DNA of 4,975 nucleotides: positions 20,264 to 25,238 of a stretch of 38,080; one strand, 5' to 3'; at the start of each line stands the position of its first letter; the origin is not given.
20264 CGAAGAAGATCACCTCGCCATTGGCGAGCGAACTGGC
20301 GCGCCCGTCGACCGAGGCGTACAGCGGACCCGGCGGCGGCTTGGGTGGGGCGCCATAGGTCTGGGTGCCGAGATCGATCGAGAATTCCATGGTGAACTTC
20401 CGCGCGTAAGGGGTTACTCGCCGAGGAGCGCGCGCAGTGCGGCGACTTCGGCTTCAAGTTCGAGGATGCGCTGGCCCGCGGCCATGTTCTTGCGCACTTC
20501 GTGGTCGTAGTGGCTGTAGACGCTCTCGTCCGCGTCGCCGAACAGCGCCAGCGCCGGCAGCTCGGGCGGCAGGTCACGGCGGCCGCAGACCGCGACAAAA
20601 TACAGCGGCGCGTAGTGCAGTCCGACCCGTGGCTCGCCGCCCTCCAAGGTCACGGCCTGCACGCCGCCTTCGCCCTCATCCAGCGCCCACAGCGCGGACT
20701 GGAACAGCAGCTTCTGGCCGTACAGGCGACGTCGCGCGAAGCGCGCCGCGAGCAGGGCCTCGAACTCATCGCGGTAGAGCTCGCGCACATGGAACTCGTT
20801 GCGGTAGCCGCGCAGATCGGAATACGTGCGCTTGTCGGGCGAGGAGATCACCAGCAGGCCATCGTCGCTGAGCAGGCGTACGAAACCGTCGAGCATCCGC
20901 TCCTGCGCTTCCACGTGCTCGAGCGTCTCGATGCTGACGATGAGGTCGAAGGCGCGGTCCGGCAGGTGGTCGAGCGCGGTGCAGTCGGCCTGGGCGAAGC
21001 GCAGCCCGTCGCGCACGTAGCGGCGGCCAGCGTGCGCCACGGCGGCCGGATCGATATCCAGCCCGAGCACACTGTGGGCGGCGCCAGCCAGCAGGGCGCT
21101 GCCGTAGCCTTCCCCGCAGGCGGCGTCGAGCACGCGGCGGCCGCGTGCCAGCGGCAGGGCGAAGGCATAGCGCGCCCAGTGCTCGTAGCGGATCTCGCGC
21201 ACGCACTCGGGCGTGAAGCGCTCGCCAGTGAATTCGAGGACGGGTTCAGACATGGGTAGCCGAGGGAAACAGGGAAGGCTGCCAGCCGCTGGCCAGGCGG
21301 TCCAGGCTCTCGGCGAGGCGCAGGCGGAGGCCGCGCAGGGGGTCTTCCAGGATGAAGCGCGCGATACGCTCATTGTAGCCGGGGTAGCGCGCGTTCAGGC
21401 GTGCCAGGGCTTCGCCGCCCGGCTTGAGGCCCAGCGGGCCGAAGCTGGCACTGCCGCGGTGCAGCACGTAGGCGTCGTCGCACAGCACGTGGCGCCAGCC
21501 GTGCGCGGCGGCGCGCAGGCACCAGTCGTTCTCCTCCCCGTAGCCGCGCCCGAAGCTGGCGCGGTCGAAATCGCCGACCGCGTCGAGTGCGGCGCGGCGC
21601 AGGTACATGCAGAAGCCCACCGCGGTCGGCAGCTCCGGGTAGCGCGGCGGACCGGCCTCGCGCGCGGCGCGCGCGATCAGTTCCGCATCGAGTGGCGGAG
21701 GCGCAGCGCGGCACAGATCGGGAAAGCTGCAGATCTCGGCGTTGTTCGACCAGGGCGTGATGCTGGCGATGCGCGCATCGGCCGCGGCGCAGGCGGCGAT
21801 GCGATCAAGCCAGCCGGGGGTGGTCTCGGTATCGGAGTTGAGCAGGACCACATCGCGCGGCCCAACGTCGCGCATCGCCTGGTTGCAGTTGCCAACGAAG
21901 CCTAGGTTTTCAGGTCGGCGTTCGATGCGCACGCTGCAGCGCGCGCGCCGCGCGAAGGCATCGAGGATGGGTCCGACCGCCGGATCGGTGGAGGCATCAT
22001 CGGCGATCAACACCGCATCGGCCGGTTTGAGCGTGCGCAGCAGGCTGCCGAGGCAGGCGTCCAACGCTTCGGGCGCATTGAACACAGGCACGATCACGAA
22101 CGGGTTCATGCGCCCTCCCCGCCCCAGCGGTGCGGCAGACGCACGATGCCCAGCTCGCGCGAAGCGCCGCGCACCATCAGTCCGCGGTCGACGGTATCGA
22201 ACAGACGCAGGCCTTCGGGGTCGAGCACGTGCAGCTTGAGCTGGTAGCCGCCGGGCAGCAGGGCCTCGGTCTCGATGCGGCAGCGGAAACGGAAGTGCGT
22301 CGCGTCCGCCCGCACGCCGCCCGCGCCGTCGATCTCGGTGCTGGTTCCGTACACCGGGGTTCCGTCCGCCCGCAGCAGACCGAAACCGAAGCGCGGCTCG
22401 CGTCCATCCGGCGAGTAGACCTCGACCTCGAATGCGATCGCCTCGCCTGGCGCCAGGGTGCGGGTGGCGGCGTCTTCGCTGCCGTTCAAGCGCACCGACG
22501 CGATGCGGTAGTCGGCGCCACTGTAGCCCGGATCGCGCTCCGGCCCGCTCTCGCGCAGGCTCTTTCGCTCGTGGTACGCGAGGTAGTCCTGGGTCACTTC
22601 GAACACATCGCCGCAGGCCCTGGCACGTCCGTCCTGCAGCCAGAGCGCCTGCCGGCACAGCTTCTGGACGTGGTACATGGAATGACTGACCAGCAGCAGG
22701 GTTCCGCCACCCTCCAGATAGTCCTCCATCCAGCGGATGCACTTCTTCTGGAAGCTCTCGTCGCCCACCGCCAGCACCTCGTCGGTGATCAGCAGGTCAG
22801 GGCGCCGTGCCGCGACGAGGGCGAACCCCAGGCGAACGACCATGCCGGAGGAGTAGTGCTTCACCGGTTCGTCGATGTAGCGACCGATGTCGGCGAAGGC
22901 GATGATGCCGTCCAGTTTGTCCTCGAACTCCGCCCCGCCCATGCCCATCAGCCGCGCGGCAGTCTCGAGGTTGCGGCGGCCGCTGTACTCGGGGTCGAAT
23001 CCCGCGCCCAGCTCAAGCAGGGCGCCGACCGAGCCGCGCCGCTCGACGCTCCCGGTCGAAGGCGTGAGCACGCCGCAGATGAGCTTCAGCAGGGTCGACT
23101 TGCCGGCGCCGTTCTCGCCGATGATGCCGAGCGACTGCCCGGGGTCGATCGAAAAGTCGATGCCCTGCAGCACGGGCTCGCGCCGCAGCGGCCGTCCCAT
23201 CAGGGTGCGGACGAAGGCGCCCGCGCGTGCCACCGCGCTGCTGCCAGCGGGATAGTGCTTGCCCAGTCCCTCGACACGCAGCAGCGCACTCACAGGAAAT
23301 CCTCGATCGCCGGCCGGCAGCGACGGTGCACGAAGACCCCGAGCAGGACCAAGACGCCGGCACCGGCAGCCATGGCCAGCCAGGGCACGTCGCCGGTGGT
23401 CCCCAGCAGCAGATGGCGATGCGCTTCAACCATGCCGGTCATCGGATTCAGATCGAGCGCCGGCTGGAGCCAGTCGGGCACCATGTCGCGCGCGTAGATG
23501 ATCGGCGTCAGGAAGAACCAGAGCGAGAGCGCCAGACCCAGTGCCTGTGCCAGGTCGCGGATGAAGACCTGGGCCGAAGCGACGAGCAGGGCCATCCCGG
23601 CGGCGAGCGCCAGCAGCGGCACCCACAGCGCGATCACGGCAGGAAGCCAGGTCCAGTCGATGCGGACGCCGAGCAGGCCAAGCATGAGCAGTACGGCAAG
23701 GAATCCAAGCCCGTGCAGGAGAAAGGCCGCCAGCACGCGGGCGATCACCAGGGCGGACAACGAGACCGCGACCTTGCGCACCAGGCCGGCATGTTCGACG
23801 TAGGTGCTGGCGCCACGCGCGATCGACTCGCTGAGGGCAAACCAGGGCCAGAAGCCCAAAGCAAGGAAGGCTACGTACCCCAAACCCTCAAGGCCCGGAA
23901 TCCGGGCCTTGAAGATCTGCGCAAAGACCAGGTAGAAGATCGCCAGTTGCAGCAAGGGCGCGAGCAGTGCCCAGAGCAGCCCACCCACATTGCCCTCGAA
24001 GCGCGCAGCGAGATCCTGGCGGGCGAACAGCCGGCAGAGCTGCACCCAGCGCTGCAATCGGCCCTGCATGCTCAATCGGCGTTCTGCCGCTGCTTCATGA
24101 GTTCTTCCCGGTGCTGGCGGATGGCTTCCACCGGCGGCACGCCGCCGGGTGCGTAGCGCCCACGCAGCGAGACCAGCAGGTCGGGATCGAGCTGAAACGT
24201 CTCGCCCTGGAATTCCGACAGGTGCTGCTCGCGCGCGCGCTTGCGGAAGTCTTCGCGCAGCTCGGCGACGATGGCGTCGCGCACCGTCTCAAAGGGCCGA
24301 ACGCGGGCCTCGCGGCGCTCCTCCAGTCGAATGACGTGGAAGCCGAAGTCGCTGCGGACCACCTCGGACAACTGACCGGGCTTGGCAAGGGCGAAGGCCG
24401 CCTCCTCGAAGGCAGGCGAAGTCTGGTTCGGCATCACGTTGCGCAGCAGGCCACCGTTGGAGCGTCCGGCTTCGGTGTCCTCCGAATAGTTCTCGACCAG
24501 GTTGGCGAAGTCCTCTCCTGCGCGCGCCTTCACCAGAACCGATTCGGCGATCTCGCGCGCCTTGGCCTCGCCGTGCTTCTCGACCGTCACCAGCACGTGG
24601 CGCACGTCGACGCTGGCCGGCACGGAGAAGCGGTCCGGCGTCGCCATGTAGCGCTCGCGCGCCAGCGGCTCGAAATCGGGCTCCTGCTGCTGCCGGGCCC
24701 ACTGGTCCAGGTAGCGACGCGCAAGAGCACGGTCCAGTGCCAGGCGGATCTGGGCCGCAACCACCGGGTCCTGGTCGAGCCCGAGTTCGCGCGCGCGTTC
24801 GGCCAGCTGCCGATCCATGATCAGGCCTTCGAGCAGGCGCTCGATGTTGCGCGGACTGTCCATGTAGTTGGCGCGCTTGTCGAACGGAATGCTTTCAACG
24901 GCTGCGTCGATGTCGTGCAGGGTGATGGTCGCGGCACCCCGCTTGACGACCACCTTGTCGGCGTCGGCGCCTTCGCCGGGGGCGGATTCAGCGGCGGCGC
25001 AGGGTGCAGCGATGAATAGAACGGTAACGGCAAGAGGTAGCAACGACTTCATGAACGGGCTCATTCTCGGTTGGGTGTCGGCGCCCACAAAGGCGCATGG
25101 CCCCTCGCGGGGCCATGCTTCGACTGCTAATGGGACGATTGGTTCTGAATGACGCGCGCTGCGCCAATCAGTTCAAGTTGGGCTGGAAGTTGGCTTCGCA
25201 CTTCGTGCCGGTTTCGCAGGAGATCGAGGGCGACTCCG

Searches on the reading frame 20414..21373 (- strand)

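Call 10: search_protein_families(library=pfam, proteins=[window:20414-21373:-], max_evalue=0.001)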
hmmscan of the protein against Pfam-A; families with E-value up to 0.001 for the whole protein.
window:20414-21373:- (319 aa): 9 families
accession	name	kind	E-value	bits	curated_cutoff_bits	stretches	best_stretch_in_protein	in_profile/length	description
PF08241.18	Methyltransf_11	-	4.1e-19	69.4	21.2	1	82-176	1-95/95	Methyltransferase domain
PF13847.12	Methyltransf_31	-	1.5e-16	60.8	27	1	78-183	4-122/145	Methyltransferase domain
PF13489.12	Methyltransf_23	-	1.6e-16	60.9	27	1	69-192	13-132/164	Methyltransferase domain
PF13649.12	Methyltransf_25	-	2.4e-16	60.6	27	1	81-172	1-97/97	Methyltransferase domain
PF08242.18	Methyltransf_12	-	1.3e-12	48.7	30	1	82-174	1-98/98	Methyltransferase domain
PF07021.18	MetW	-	6.3e-07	29.7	21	1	76-167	12-101/193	Methionine biosynthesis protein MetW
PF05175.20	MTS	-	4.1e-05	23.7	23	1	73-186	27-148/170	Methyltransferase small domain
PF02353.26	CMAS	-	9.8e-05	22.2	27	1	72-180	57-168/273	Mycolic acid cyclopropane synthetase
PF08003.17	Methyltransf_9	-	0.00049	19.6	23.8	1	65-176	103-217/315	Protein of unknown function (DUF1698)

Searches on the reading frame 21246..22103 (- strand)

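Call 75: search_protein_families(library=pfam, proteins=[window:21246-22103:-], max_evalue=0.01)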
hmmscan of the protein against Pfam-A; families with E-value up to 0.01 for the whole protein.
window:21246-22103:- (285 aa): 3 families
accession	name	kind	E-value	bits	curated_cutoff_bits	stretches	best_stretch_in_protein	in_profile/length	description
PF00535.33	Glycos_transf_2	-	2.1e-17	64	23.3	1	3-175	2-166/168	Glycosyl transferase family 2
PF13641.12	Glyco_tranf_2_3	-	5e-11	43.5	27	1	3-215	5-211/230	Glycosyltransferase like family 2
PF13506.12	Glyco_transf_21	-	0.0095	15.9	21.7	0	158-212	99-151/174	Glycosyl transferase family 21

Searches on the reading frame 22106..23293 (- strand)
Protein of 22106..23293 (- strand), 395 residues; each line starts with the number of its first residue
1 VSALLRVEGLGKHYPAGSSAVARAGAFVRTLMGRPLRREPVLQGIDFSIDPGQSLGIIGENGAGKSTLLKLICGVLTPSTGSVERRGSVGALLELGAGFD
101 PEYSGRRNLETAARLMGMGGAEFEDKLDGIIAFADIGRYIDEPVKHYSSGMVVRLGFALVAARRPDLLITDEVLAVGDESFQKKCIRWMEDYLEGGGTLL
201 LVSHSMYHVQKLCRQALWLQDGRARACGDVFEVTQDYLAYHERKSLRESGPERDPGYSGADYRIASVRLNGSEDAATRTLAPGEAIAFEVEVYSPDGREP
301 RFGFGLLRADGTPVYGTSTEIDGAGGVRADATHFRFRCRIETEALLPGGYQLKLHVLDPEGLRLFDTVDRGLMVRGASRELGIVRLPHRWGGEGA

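Call 10: search_protein_families(library=pfam, proteins=[window:22106-23293:-], max_evalue=0.001)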
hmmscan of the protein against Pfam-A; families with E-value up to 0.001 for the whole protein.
window:22106-23293:- (395 aa): 5 families
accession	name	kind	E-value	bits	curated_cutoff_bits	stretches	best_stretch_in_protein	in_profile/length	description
PF00005.33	ABC_tran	-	1.9e-20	74.3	25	1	42-173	1-135/137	ABC transporter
PF14524.12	Wzt_C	-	3.2e-10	40.6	30.4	1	262-375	10-128/143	Wzt C-terminal domain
PF13476.12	AAA_23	-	1.9e-05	25.8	27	1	47-84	13-51/201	AAA domain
PF13555.12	AAA_29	-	0.00015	21.9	27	1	46-80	16-50/61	P-loop containing region of AAA domain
PF13304.12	AAA_21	-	0.00038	21.1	27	0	56-89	3-42/304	AAA domain, putative AbiEii toxin, Type IV TA system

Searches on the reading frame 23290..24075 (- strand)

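Call 9: search_protein_families(library=pfam, proteins=[window:23290-24075:-], max_evalue=0.001)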
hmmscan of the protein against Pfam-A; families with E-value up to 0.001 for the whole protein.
window:23290-24075:- (261 aa): 2 families
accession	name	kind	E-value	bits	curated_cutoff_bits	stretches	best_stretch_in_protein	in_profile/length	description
PF01061.29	ABC2_membrane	-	3.1e-15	56.7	26.9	1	13-223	3-210/211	ABC-2 type transporter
PF12698.13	ABC2_membrane_3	-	1.3e-06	28.2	31.6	1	75-247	170-346/347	ABC-2 family transporter protein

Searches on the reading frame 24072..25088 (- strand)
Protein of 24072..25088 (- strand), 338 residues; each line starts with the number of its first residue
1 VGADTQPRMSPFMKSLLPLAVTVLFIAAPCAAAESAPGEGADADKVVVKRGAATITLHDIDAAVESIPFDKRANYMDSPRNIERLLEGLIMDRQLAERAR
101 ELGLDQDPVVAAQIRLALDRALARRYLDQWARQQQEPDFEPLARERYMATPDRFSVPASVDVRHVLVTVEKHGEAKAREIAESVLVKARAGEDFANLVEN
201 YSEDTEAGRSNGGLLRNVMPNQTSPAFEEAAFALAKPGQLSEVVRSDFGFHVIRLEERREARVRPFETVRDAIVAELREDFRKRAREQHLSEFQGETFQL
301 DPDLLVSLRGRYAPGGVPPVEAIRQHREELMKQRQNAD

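Call 3: search_protein_families(library=pfam, proteins=[window:24072-25088:-], max_evalue=1)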
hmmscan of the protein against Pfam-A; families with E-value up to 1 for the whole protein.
window:24072-25088:- (338 aa): 3 families
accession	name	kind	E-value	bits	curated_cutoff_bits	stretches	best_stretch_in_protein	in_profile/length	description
PF13616.12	Rotamase_3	-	1.1e-21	78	22.5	1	155-258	11-115/116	PPIC-type PPIASE domain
PF00639.27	Rotamase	-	6.7e-20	72.3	21.7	1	164-256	1-96/97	PPIC-type PPIASE domain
PF13145.12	Rotamase_2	-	4.7e-17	63.4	27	1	144-271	7-121/121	PPIC-type PPIASE domain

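Call 4: search_protein_families(library=ncbifam, proteins=[window:24072-25088:-], max_evalue=1)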
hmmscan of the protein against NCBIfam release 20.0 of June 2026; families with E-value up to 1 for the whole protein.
window:24072-25088:- (338 aa): 10 families
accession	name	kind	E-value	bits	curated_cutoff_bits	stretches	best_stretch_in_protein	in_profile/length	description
NF000809.0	PRK00059.1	equivalog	1e-19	71.1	303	1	155-295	192-324/336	peptidylprolyl isomerase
NF002824.0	PRK02998.1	subfamily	2.9e-19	69.5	360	1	160-279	135-242/283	peptidylprolyl isomerase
TIGR02933.1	nifM_nitrog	equivalog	1.2e-14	54.8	168.2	1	101-288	65-246/256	nitrogen fixation protein NifM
NF008054.0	PRK10788.1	equivalog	2.2e-13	49.8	493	1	176-280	279-380/626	peptidylprolyl isomerase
NF002827.0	PRK03002.1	equivalog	4.9e-13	48.7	343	1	162-280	139-245/285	peptidylprolyl isomerase PrsA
NF002846.0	PRK03095.1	equivalog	2.2e-11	43.8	361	1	175-280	140-242/287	peptidylprolyl isomerase PrsA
NF008038.0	PRK10770.1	equivalog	3.6e-10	39.2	394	1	159-260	284-385/431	peptidylprolyl isomerase SurA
NF003356.0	PRK04405.1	subfamily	4.4e-08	32.5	339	1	172-255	149-233/299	peptidylprolyl isomerase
TIGR02925.1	cis_trans_EpsD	equivalog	5.9e-08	32.6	108.9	1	29-155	11-134/232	EpsD family peptidyl-prolyl cis-trans isomerase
NF011969.0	PRK15441.1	equivalog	0.004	17.6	127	1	175-255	12-89/93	peptidylprolyl isomerase PpiC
